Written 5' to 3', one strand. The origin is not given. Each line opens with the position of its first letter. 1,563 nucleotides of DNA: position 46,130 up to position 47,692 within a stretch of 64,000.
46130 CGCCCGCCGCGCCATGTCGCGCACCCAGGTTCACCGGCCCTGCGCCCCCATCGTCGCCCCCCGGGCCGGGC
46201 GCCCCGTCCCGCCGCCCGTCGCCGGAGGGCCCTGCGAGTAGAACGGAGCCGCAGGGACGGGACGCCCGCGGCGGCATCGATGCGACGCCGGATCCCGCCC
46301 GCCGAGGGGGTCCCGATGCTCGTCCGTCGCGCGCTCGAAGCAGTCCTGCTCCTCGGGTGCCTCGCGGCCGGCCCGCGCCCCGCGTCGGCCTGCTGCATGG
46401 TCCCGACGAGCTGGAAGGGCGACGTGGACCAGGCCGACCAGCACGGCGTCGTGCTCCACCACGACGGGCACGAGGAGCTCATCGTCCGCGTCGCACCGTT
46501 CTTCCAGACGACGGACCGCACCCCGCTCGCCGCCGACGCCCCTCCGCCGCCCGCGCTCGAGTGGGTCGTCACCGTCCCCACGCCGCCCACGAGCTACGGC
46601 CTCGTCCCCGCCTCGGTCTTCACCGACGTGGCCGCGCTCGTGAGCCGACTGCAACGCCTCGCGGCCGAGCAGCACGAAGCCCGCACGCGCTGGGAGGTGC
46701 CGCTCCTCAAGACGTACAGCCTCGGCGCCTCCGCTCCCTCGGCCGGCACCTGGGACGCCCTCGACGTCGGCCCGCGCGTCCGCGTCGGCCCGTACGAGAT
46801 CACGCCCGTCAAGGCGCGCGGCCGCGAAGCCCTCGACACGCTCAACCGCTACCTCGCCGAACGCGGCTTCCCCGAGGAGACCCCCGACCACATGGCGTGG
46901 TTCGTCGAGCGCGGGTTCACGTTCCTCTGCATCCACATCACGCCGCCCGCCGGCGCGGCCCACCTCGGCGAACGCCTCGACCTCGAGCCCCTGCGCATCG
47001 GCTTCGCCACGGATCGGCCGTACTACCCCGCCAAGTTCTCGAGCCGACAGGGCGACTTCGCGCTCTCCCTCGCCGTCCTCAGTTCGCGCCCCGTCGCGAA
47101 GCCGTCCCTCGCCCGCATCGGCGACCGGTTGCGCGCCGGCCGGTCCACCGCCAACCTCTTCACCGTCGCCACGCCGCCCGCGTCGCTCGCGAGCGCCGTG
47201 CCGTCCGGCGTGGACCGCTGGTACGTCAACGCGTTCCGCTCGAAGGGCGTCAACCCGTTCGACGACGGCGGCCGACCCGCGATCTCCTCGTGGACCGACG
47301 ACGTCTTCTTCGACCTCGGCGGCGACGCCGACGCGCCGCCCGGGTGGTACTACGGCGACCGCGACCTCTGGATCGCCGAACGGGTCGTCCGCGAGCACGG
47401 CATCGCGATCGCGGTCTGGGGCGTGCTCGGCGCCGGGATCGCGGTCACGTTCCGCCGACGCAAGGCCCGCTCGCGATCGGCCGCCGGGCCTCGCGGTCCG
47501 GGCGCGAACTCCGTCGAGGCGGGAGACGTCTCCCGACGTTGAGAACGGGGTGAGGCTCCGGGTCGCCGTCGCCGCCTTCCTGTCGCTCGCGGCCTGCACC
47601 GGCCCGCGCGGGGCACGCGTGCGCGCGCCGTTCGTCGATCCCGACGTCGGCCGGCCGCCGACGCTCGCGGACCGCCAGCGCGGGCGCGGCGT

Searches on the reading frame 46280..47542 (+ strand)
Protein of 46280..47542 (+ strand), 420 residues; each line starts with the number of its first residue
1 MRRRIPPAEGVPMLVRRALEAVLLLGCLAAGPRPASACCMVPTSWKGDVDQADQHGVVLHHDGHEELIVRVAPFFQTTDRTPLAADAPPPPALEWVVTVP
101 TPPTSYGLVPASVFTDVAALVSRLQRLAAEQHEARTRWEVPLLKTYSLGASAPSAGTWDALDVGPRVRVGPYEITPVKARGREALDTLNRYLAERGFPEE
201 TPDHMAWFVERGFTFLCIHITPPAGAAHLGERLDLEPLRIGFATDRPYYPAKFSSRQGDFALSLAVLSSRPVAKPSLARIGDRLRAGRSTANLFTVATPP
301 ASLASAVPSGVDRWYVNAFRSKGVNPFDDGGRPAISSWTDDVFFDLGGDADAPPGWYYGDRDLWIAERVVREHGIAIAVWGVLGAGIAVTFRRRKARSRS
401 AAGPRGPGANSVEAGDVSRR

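Call 14: search_protein_families(library=pfam, proteins=[window:46280-47542:+], max_evalue=0.01)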
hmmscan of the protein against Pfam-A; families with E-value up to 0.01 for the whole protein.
window:46280-47542:+ (420 aa): 1 family
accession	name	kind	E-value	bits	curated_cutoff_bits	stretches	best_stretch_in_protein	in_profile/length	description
PF10092.14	DUF2330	-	2.8e-12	46.9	24.7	1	47-270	15-216/279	Uncharacterized protein conserved in bacteria (DUF2330)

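Call 18: find_related_loci(query=window:46280-47542:+, collection=genome_contigs, flank=10000)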
Query window:46280-47542:+ (420 aa) in genome_contigs; peptide patterns used: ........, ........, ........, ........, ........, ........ (x = any residue, [..] = any of these).
113 stretches matched a pattern; 6 encode a relative of the query (tblastn E <= 1e-3); 6 distinct loci.
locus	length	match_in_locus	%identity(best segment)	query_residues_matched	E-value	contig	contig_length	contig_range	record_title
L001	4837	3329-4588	97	1-420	0e+0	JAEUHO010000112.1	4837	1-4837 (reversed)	MAG: Planctomycetia bacterium isolate new MAG-19 k141_1100344, whole genome shotgun sequence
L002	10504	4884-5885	36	32-353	1e-55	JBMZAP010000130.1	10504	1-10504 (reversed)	MAG: Phycisphaeraceae bacterium isolate ME_XS_2206_bin_35 ME_XS_2206_bin_35_134, whole genome shotgun sequence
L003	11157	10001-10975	37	35-353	6e-55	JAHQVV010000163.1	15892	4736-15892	MAG: Phycisphaeraceae bacterium isolate MAG.069 Posi_069-P54009, whole genome shotgun sequence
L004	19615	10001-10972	38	7-347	2e-53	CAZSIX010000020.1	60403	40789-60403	MAG TPA_asm: uncultured Planctomycetota bacterium isolate SRP237561_co1_397 genome assembly, contig: NODE_659_length_604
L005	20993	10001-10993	36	32-355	3e-52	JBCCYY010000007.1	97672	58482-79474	MAG: Planctomycetota bacterium isolate P01_F01_bin.22 k141_701630_length_97672_cov_35.1615, whole genome shotgun sequenc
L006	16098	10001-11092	34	4-355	5e-52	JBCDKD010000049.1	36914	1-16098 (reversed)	MAG: Planctomycetota bacterium isolate P01_H01_bin.50 k141_527520_length_36914_cov_34.8827, whole genome shotgun sequenc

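Call 33: find_encoding_contigs(protein=window:46280-47542:+, flank=10000, max_places=10)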
Protein window:46280-47542:+ (420 aa): no gene with exactly this product is on record in the collection.

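Call 86: search_protein_families(library=pfam, proteins=[L001:1912-2691:-], max_evalue=0.001)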
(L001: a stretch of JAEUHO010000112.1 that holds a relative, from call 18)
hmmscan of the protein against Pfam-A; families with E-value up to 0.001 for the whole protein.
L001:1912-2691:- (259 aa): 1 family
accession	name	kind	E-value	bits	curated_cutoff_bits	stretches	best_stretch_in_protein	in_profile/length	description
PF07505.17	DUF5131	-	2.1e-81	273.5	28.9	1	6-255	2-243/243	Protein of unknown function (DUF5131)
